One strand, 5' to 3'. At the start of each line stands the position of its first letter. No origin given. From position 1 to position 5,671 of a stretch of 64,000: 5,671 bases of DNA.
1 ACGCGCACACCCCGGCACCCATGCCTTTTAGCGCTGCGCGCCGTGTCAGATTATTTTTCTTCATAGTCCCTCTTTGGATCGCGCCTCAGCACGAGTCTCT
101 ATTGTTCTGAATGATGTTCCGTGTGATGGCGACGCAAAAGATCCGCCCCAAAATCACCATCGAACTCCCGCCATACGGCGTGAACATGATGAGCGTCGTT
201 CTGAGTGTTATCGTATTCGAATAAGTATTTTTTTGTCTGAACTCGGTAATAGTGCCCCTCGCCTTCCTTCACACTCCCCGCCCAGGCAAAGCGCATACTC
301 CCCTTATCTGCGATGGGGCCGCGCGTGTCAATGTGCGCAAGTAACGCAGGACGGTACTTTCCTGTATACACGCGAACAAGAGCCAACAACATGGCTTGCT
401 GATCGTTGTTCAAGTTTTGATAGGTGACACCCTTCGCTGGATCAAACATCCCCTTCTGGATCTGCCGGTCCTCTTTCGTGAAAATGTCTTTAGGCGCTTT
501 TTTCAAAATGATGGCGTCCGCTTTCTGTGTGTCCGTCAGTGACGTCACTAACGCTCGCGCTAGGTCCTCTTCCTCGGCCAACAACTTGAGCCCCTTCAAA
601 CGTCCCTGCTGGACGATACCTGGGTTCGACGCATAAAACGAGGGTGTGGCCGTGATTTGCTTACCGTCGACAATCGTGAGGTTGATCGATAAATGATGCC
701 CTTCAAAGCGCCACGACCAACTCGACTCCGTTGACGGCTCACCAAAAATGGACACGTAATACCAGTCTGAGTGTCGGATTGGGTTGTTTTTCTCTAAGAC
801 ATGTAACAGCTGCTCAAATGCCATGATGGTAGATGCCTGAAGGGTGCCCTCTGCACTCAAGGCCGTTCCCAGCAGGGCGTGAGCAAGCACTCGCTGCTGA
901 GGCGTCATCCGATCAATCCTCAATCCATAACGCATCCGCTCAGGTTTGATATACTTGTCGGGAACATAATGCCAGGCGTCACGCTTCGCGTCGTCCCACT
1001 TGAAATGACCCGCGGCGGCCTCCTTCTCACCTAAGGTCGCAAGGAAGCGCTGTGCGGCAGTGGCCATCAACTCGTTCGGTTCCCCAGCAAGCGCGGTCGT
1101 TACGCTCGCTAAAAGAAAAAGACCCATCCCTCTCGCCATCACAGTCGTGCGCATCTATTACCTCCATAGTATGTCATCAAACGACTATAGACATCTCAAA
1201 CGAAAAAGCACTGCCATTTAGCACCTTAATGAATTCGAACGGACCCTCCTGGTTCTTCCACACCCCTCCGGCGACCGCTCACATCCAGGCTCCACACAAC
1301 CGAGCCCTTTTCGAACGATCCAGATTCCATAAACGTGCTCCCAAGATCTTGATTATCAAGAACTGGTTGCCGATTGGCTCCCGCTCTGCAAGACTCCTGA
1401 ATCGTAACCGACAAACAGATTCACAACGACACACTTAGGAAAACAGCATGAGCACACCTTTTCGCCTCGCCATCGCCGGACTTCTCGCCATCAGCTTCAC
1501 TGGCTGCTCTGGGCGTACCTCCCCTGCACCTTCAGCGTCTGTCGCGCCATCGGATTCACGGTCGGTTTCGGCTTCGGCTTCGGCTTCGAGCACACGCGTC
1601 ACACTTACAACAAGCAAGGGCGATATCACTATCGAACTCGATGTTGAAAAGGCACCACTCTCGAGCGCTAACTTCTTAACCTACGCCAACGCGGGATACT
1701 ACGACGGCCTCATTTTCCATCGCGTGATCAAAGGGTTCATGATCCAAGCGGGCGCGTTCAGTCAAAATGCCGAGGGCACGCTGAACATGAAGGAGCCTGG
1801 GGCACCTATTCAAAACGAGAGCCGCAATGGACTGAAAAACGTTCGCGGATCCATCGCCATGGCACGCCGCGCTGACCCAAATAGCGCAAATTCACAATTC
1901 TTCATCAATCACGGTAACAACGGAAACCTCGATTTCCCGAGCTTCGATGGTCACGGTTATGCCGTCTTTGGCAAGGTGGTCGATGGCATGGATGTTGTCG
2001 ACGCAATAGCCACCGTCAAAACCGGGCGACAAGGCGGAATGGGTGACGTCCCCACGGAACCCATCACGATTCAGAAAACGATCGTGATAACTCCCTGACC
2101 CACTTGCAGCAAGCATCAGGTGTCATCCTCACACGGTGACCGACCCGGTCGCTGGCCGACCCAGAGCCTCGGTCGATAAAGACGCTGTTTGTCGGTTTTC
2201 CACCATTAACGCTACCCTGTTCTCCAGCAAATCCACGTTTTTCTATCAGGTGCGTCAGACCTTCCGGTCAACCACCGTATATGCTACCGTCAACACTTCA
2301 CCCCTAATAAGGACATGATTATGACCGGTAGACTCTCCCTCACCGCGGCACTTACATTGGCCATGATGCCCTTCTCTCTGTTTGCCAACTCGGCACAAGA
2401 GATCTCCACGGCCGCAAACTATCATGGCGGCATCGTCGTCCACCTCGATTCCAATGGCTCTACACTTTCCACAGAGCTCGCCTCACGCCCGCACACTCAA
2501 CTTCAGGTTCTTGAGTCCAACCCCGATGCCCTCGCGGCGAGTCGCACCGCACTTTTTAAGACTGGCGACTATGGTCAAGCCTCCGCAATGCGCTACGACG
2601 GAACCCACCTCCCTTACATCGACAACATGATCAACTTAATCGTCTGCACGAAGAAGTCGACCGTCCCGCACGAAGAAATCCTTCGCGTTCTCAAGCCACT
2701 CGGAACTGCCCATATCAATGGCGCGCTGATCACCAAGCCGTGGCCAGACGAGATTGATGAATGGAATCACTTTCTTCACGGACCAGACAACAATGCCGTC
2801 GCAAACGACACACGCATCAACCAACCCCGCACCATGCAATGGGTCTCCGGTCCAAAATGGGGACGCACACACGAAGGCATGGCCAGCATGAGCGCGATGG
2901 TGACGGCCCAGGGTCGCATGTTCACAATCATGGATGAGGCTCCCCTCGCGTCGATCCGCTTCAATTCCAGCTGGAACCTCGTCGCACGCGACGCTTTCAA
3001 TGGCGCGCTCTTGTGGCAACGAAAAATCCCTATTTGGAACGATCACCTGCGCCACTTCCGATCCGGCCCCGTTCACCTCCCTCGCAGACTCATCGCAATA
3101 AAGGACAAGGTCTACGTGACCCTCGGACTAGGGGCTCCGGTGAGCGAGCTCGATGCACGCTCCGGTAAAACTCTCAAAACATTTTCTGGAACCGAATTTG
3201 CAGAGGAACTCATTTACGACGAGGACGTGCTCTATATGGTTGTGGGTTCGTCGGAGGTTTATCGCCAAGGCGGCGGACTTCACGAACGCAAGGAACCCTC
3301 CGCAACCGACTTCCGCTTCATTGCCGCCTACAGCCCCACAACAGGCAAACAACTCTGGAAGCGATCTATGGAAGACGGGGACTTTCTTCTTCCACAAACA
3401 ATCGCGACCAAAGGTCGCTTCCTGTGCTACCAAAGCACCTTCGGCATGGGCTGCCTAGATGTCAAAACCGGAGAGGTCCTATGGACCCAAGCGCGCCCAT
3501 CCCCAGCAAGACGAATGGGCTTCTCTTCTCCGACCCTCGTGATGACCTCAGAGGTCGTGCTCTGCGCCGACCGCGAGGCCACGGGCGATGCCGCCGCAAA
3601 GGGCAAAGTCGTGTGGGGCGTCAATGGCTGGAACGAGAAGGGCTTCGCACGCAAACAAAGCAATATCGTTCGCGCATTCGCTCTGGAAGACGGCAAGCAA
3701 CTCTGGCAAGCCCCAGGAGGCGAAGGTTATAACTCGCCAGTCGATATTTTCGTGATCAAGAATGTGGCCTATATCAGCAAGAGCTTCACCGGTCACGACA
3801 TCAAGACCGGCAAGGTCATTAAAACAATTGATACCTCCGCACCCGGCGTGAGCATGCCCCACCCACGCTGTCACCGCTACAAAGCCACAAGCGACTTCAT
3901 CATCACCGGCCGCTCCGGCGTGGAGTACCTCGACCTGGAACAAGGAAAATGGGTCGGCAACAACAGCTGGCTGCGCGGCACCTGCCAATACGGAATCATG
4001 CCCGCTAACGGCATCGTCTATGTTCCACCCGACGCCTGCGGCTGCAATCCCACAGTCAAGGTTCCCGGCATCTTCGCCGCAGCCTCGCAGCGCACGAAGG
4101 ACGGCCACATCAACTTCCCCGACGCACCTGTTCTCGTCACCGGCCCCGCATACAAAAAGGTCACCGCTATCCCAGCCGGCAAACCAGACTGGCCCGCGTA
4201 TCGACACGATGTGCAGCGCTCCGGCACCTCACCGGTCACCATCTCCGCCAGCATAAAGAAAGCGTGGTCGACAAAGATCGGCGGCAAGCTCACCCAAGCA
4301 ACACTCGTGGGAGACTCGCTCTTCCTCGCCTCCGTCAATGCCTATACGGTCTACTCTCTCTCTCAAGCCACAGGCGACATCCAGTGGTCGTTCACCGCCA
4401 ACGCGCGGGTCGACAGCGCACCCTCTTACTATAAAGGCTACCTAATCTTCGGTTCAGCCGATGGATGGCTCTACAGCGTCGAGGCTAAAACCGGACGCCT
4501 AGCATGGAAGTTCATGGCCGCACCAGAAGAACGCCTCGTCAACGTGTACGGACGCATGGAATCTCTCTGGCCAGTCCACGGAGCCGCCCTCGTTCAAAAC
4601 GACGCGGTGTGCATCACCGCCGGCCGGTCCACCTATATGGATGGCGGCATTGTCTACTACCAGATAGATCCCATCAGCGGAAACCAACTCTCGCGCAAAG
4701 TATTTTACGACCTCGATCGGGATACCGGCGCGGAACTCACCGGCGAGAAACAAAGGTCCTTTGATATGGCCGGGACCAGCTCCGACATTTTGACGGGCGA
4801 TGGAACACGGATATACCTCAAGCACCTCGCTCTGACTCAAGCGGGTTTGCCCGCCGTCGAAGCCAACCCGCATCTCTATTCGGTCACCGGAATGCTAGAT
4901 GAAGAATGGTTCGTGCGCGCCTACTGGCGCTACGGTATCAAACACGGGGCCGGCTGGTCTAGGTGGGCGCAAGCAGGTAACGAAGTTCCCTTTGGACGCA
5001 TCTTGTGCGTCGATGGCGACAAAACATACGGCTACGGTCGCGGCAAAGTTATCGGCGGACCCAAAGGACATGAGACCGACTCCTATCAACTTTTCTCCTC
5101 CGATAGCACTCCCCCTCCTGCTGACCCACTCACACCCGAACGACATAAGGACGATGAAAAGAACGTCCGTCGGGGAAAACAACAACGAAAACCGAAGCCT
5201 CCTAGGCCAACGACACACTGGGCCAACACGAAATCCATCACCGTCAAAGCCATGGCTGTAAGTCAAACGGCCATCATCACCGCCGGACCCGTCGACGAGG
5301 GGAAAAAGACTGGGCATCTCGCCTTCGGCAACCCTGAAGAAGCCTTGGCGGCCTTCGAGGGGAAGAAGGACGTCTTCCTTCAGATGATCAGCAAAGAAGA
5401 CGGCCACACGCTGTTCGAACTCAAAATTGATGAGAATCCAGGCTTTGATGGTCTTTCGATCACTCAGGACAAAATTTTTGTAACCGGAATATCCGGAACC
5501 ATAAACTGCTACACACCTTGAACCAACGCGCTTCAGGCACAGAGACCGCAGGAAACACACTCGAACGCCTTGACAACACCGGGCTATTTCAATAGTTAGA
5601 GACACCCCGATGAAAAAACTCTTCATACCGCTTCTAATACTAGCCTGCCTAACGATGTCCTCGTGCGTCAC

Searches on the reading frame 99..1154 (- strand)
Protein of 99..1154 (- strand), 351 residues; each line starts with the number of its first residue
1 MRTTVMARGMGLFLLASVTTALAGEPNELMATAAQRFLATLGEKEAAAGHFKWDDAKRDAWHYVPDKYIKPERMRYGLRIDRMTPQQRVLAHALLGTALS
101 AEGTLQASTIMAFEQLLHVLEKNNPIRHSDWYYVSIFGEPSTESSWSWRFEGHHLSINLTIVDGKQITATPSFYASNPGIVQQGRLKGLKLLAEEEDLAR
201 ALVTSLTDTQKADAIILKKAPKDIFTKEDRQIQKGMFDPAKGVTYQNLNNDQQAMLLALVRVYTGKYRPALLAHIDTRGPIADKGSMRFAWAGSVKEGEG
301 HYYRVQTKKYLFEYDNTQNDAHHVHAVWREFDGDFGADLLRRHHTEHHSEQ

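Call 32: search_protein_families(library=pfam, proteins=[window:99-1154:-], max_evalue=0.001)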
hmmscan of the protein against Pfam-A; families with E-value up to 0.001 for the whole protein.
window:99-1154:- (351 aa): 1 family
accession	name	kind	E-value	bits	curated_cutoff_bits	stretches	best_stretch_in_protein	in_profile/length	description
PF12006.13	DUF3500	-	1.1e-79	268.6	27.2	1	25-336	3-296/297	Protein of unknown function (DUF3500)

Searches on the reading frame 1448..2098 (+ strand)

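Call 32: search_protein_families(library=pfam, proteins=[window:1448-2098:+], max_evalue=0.001)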
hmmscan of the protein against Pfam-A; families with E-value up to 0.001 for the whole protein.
window:1448-2098:+ (216 aa): 1 family
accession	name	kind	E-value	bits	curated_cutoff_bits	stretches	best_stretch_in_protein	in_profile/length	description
PF00160.26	Pro_isomerase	-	1.2e-47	162.5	21.7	1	51-211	2-157/159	Cyclophilin type peptidyl-prolyl cis-trans isomerase/CLD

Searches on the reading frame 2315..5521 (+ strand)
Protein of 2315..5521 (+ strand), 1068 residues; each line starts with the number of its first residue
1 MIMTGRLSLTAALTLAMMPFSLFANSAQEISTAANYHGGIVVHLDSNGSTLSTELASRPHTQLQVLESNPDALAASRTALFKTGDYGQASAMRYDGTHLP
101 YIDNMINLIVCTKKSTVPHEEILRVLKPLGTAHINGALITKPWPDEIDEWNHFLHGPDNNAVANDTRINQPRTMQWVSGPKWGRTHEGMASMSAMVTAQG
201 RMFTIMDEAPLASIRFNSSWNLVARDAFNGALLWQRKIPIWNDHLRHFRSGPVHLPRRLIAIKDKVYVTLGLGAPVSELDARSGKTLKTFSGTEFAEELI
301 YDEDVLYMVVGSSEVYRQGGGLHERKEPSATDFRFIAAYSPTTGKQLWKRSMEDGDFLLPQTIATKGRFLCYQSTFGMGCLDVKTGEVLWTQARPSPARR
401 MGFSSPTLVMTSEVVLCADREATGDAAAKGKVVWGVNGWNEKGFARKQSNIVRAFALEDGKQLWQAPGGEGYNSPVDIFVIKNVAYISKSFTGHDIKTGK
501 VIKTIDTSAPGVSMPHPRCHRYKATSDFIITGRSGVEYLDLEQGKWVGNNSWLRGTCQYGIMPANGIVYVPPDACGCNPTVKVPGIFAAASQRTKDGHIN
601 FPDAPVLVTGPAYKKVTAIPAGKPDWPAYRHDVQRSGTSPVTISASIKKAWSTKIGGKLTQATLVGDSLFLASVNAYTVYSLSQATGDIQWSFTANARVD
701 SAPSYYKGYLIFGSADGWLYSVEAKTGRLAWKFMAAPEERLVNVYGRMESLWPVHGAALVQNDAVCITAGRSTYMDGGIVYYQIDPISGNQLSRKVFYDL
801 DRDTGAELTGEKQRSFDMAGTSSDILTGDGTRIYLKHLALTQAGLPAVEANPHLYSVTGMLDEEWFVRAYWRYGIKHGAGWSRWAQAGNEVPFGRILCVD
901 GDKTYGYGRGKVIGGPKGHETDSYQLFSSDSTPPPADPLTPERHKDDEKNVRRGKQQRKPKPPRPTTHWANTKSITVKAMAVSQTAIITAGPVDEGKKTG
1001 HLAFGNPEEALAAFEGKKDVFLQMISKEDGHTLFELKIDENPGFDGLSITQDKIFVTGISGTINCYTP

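Call 3: search_protein_families(library=pfam, proteins=[window:2315-5521:+], max_evalue=0.01)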
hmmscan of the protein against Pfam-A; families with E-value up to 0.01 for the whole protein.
window:2315-5521:+ (1068 aa): 3 families
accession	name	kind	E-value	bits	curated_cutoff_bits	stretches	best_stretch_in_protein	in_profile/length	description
PF13360.13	PQQ_2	-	8e-26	91.6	27.6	3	648-771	54-178/233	Outer membrane protein assembly factor BamB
PF13570.13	Beta-prop_ACSF4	-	4e-14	53.2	133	2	650-734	126-211/329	Beta-alanine-activating enzyme, beta-propeller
PF01011.28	PQQ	-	2.6e-06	26.9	26.7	0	697-754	47-106/595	Glucose/ethanol/alcohol dehydrogenase, beta-propeller domain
